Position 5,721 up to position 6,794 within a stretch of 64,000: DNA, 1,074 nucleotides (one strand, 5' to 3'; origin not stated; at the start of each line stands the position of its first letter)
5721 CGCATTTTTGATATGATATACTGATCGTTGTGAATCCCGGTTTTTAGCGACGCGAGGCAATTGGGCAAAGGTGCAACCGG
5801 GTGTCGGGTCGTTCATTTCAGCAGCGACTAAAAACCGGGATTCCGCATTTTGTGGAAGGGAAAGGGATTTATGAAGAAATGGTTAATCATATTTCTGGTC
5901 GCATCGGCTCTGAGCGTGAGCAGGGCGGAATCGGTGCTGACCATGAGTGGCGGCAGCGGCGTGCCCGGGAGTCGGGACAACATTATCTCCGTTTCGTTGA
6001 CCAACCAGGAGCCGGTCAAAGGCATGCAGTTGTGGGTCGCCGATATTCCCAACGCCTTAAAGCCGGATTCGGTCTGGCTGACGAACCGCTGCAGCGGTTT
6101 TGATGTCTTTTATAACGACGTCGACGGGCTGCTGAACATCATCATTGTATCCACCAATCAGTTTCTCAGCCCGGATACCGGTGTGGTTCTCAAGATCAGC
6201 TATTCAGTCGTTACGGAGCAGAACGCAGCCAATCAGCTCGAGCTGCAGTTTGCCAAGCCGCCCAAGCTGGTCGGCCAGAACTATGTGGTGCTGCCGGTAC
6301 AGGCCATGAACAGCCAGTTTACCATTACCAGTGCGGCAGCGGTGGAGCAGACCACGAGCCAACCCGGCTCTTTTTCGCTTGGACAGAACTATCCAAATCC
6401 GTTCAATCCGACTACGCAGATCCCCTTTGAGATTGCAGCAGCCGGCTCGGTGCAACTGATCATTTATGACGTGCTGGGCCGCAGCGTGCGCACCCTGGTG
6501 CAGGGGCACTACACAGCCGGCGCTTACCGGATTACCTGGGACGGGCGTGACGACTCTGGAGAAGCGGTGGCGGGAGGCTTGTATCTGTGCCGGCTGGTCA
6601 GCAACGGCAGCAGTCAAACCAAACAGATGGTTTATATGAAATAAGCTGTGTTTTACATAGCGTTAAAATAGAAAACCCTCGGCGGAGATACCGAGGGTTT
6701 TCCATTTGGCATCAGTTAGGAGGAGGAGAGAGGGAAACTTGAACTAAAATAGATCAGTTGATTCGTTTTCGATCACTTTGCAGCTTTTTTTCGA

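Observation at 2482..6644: Three-gene locus of cohesin-like and dockerin-like proteins, two anchored via T9SS sorting domains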

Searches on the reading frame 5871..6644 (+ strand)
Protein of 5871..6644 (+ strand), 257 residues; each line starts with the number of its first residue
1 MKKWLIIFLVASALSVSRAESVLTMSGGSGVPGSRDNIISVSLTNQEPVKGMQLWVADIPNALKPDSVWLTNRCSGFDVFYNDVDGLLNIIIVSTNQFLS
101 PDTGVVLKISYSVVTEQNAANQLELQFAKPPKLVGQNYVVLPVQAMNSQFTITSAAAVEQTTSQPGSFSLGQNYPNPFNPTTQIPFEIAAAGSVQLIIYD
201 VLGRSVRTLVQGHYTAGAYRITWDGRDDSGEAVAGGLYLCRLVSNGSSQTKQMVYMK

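Call 3: search_protein_families(library=pfam, proteins=[window:5871-6644:+], max_evalue=1)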
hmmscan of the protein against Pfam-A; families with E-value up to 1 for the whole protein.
window:5871-6644:+ (257 aa): 3 families
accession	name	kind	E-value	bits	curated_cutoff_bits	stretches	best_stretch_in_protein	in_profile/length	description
PF13860.13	FlgD_ig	-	7.5e-12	45.5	27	1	189-243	20-74/79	FlgD Ig-like domain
PF18962.6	Por_Secre_tail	-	9.7e-05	23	27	1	174-253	2-73/75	Secretion system C-terminal sorting domain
PF13585.12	CHU_C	-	0.042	14.4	27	1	188-252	23-80/86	CHU_C Type IX secretion signal domain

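Call 4: search_protein_families(library=ncbifam, proteins=[window:5871-6644:+], max_evalue=1)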
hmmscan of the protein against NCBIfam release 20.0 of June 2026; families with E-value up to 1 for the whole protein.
window:5871-6644:+ (257 aa): 12 families
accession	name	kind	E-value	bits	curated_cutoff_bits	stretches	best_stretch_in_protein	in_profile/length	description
NF033707.1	T9SS_sortase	equivalog_domain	7e-10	37.2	420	1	171-249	999-1082/1095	type IX secretion system sortase PorU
NF005176.1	PRK06655.1-1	equivalog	2.2e-08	34.3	230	1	190-252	95-157/197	flagellar hook assembly protein FlgD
TIGR04183.1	Por_Secre_tail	domain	1.3e-07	31.5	23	1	174-254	2-70/72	T9SS type A sorting domain-containing protein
NF009276.0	PRK12633.1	equivalog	1.5e-06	28.1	383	1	164-244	98-181/234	flagellar basal body rod modification protein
NF052323.1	T9SSA_dep_M6i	equivalog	6.3e-05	21.1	600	1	172-250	959-1032/1043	T9SS-dependent M6-like inactivated metalloprotease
NF009453.0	PRK12813.1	equivalog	9.8e-05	22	264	1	180-244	112-173/223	flagellar basal body rod modification protein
NF009452.0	PRK12812.1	equivalog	0.00047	19.5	258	1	191-248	151-210/289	flagellar basal body rod modification protein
NF009277.0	PRK12634.1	equivalog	0.0011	19.2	333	1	189-239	119-169/221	flagellar basal body rod modification protein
NF038113.1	T9SSA_dep_M36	equivalog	0.0035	15.5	885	1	170-209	792-831/869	T9SS-dependent M36 family metallopeptidase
NF053608.1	Lsa66_OmpA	equivalog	0.028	12.8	700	1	216-249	200-233/581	fibronectin-binding adhesin Lsa66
NF052228.1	T9SS_PorZ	equivalog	0.03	12.8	260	1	174-248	676-746/757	type IX secretion system anionic LPS delivery protein PorZ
NF004496.1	PRK05842.1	equivalog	0.1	11.8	250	1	216-253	192-229/271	flagellar hook assembly protein FlgD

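Call 9: find_homologous_proteins(query=window:5871-6641:+)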
Query window:5871-6641:+ (257 aa): 1116 proteins with E <= 0.001 among 2140 candidates; the best 120 are listed.
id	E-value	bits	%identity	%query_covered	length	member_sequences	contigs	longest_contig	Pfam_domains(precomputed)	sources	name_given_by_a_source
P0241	2.6e-159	546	96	100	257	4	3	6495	PF18962.8,PF13860.13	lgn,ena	-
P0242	2.9e-128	445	76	100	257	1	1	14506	PF18962.8,PF13860.13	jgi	jgi:hypothetical protein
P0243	8.1e-122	423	70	100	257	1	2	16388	PF18962.8,PF13860.13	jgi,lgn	jgi:hypothetical protein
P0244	3.4e-91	323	56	100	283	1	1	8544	PF13860.13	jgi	jgi:hypothetical protein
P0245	2.7e-85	304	52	98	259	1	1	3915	PF18962.8,PF13860.13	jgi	jgi:hypothetical protein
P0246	1.7e-81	291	52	100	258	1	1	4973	PF13860.13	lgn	-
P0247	1.6e-80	288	53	100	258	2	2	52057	PF13860.13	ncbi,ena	-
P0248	2.3e-80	288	52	100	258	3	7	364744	PF13860.13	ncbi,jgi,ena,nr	ncbi:MAG TPA: FlgD immunoglobulin-like domain containing protein [bacterium]|nr:FlgD immunoglobulin-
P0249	5.1e-78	280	51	100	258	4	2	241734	PF13860.13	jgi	-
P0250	2.8e-77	278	51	99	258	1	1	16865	PF13860.13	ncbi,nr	ncbi:T9SS type A sorting domain-containing protein [bacterium]|nr:T9SS type A sorting domain-contain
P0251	2.5e-70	255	48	99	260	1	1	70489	PF18962.8,PF13860.13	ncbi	-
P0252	3.4e-69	251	49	100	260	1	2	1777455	PF18962.8,PF13860.13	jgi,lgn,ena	jgi:hypothetical protein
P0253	5.2e-37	146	38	97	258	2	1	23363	PF13585.13,PF18962.8,PF13860.13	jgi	jgi:hypothetical protein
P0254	1.7e-36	144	38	100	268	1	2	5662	PF13585.13,PF18962.8,PF13860.13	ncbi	-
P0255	6.4e-29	119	29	100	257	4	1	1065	PF13585.13,PF18962.8,PF13860.13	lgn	-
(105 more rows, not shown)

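Call 18: search_solved_structures(query=A3, max_evalue=1, show_alignments=0)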
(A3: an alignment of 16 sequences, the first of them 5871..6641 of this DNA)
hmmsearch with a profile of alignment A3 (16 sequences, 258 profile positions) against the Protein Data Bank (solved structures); distinct sequences matched with E-value up to 1: 14.
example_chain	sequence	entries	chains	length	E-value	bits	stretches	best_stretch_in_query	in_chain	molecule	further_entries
7bhq_A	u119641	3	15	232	7.4e-07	31.8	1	191-246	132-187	Basal-body rod modification protein FlgD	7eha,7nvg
7eh9_A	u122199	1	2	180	7.6e-07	31.7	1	191-246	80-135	Basal-body rod modification protein FlgD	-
4zzk_A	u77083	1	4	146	0.00099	21.5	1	195-255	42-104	Basal-body rod modification protein FlgD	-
4zzf_A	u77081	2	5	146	0.00099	21.5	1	195-255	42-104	Flagellar basal body rod modification protein | Basal-body rod modification protein FlgD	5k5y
3c12_A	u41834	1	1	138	0.0011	21.4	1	191-246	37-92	Flagellar protein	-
3osv_A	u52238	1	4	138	0.0049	19.3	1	192-245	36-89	Flagellar basal-body rod modification protein FlgD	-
1xf1_A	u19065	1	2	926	0.061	15.7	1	221-245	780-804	C5a peptidase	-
8bty_A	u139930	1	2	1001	0.067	15.5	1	221-245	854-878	C5a peptidase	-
6za2_A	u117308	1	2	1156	0.1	14.9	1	175-246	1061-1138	Por secretion system protein porU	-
3eif_A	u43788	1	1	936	0.36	13.1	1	221-245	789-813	C5a peptidase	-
7yzx_A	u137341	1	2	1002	0.4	13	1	221-245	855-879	C5a peptidase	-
7bj3_A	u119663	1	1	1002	0.4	13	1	221-245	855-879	C5a peptidase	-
4big_A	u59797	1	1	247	0.59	12.4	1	98-177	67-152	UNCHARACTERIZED LIPOPROTEIN SAOUHSC_00053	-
9c14_A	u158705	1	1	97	0.89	11.8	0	211-236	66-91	Copper transport protein YcnJ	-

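Call 27: predict_structure(alignment_id=A3)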
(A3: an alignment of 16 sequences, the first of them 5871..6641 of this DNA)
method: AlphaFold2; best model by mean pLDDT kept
length: 257 residues; sequences in the alignment: 16
mean_pLDDT: 75.5   pTM: 0.53
mean pLDDT of the five models: 75.5, 74.6, 74.5, 74.3, 55.0
residues with pLDDT >= 90: 58; 70-90: 133; 50-70: 24; < 50: 42
segments of 3 or more residues with pLDDT < 50: 1-5, 8-18, 155-180
pLDDT, mean of each block of 10 residues (from residue 1): 46 46 86 76 92 88 85 90 84 88 92 65 84 85 87 48 35 37 74 88 86 86 86 80 80 65
secondary structure, 60 per line:
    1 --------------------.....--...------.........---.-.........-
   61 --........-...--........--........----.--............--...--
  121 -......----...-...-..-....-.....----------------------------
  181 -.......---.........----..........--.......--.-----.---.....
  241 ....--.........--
elements in order: E21-25 E28-30 E37-45 E51-59 E63-70 E77-84 E87-94 E102-113 E122-127 E132-134 E143-146 E148-152 E182-188 E192-200 E205-214 E217-223 E236-244 E247-255

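Call 32: fold_search(model_id=the predicted structure, library=pdb)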
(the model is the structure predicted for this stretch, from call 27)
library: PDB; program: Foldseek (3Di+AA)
matches with E <= 10: 1872; with E <= 0.001: 491
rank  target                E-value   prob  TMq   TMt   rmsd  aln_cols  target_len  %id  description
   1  2w1n                  8.6e-11  1.00  0.44  0.49  18.9       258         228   12  cohesin and fibronectin type-III double module construct from the Clostridium perfringens glycoside hydrolase GH84C (released 2009-02-03)
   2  4fl4_C                1.1e-10  1.00  0.46  0.39  16.1       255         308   14  Scaffoldin conformation and dynamics revealed by a ternary complex from the Clostridium thermocellum cellulosome (released 2012-06-27)
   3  8jmw_A                1.9e-10  1.00  0.26  0.14  17.8       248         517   15  Fibril form of serine peptidase Vpr (released 2023-12-06)
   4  4fl4_L                4.1e-10  1.00  0.47  0.40  16.1       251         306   14  Scaffoldin conformation and dynamics revealed by a ternary complex from the Clostridium thermocellum cellulosome (released 2012-06-27)
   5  3kcp_A                4.5e-10  1.00  0.46  0.39  16.2       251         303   13  Crystal structure of interacting Clostridium thermocellum multimodular components (released 2010-02-09)
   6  4fl4_I                5.3e-10  1.00  0.46  0.39  15.8       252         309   13  Scaffoldin conformation and dynamics revealed by a ternary complex from the Clostridium thermocellum cellulosome (released 2012-06-27)
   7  2xdh                  8.5e-10  1.00  0.44  0.78   3.0       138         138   18  Non-cellulosomal cohesin from the hyperthermophilic archaeon Archaeoglobus fulgidus (released 2010-05-26)
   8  2vn5_A                1.0e-08  1.00  0.45  0.78   2.8       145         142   15  The Clostridium cellulolyticum dockerin displays a dual binding mode for its cohesin partner (released 2008-05-20)
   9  5nrm_A                1.3e-08  1.00  0.44  0.77   2.9       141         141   16  Crystal structure of the sixth cohesin from Acetivibrio cellulolyticus' scaffoldin B in complex with Cel5 dockerin S51 (released 2018-01-31)
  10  2vn6_A                1.3e-08  1.00  0.45  0.73   3.0       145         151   15  The Clostridium cellulolyticum dockerin displays a dual binding mode for its cohesin partner (released 2008-05-13)
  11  2ccl_A                1.3e-08  1.00  0.43  0.70   7.5       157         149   12  THE S45A, T46A MUTANT OF THE TYPE I COHESIN-DOCKERIN COMPLEX FROM THE CELLULOSOME OF CLOSTRIDIUM THERMOCELLUM (released 2007-02-13)
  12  4dh2_C                1.4e-08  1.00  0.45  0.72   2.4       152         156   12  Crystal structure of Coh-OlpC(Cthe_0452)-Doc435(Cthe_0435) complex: A novel type I Cohesin-Dockerin complex from Clost (released 2012-11-28)
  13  4ums                  1.6e-08  1.00  0.44  0.69   5.2       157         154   14  The crystal structure of the seventh ScaB type I cohesin from Pseudobacteroides cellulosolvens (released 2015-05-06)
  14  1g1k_A                1.7e-08  1.00  0.45  0.78   2.9       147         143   16  COHESIN MODULE FROM THE CELLULOSOME OF CLOSTRIDIUM CELLULOLYTICUM (released 2000-11-22)
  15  2vn5_C                1.9e-08  1.00  0.45  0.75   2.9       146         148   15  The Clostridium cellulolyticum dockerin displays a dual binding mode for its cohesin partner (released 2008-05-20)
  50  2vo8                  2.7e-06  1.00  0.46  0.83   2.1       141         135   11  Cohesin module from Clostridium perfringens ATCC13124 family 33 glycoside hydrolase. (released 2008-09-02)
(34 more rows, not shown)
